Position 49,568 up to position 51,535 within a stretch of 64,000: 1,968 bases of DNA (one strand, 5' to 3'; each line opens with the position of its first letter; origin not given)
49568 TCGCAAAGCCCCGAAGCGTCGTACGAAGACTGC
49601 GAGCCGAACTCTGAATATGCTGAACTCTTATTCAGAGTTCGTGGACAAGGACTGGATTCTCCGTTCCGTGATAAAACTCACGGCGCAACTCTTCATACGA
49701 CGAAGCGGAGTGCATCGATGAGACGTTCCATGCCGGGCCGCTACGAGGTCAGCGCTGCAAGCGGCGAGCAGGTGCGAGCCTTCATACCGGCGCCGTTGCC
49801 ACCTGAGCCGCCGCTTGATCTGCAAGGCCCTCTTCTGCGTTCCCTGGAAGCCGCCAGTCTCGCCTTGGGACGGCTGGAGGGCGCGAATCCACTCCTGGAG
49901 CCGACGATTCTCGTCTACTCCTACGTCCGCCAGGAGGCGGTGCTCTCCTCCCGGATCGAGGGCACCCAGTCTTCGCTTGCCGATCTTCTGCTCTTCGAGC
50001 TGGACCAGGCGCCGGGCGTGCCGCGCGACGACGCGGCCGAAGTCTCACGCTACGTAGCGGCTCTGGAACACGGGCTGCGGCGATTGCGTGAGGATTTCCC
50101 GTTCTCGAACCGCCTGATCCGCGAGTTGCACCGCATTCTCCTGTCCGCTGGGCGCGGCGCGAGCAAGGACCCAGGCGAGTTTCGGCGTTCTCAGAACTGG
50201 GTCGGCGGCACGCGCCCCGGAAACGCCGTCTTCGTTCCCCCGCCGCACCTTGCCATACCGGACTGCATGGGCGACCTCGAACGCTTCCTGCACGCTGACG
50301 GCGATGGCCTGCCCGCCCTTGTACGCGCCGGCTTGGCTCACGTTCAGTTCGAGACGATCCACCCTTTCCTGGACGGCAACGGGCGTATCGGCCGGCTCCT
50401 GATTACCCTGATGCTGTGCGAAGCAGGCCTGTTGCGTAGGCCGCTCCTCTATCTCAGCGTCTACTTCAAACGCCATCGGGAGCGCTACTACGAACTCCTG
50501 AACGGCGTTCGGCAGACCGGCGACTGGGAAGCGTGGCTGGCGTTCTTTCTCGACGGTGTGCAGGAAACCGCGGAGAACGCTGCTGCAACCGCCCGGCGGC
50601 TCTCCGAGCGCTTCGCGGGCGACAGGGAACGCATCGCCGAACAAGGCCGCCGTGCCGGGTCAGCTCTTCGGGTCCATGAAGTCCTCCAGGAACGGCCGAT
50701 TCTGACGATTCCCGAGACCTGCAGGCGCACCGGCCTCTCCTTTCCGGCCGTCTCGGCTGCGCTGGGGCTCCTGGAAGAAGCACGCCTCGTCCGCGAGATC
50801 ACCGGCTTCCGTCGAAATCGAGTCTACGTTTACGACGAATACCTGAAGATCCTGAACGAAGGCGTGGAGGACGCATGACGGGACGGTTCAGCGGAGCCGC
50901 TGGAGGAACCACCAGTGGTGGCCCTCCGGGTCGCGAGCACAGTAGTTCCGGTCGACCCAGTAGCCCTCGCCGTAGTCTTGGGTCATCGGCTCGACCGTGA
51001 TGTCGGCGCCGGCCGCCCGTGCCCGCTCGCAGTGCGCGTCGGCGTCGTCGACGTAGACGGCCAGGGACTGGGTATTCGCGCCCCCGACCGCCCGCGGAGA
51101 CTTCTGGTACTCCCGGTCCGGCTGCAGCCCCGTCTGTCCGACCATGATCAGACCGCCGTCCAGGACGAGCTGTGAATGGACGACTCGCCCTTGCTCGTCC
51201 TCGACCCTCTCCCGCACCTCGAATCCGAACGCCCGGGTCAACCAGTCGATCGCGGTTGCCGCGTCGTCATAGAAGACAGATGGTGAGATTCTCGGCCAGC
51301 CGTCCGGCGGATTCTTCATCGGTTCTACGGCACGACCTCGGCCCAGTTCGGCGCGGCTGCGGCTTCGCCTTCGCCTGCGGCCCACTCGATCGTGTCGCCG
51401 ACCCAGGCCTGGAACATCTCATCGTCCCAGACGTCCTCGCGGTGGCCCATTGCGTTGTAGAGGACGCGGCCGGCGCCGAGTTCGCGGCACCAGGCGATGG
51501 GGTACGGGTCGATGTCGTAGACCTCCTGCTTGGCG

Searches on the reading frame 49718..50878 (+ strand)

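Call 8: search_protein_families(library=pfam, proteins=[window:49718-50878:+], max_evalue=0.001)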
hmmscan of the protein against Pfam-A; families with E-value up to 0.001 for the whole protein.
window:49718-50878:+ (386 aa): 3 families
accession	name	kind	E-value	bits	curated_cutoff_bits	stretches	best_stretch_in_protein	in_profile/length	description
PF13784.11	Fic_N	-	1.1e-22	80.3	26.7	1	41-120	2-81/82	Fic/DOC family N-terminal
PF02661.23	Fic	-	2.6e-18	67.1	24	1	129-233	2-93/93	Fic/DOC family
PF13412.12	HTH_24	-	0.00043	20.2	21.9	0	317-358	6-47/48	Winged helix-turn-helix DNA-binding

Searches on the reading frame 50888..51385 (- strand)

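Call 8: search_protein_families(library=pfam, proteins=[window:50888-51385:-], max_evalue=0.001)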
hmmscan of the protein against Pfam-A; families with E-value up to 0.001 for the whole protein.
window:50888-51385:- (165 aa): 3 families
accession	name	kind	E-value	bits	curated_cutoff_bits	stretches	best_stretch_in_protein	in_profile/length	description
PF00903.31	Glyoxalase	-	1.8e-15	57.8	20.6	1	37-160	7-121/121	Glyoxalase/Bleomycin resistance protein/Dioxygenase superfamily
PF13669.12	Glyoxalase_4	-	9.2e-07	29.6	27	1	40-133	8-97/109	Glyoxalase/Bleomycin resistance protein/Dioxygenase superfamily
PF18029.7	Glyoxalase_6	-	0.00082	20.4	23.6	0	40-157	7-102/106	Glyoxalase-like domain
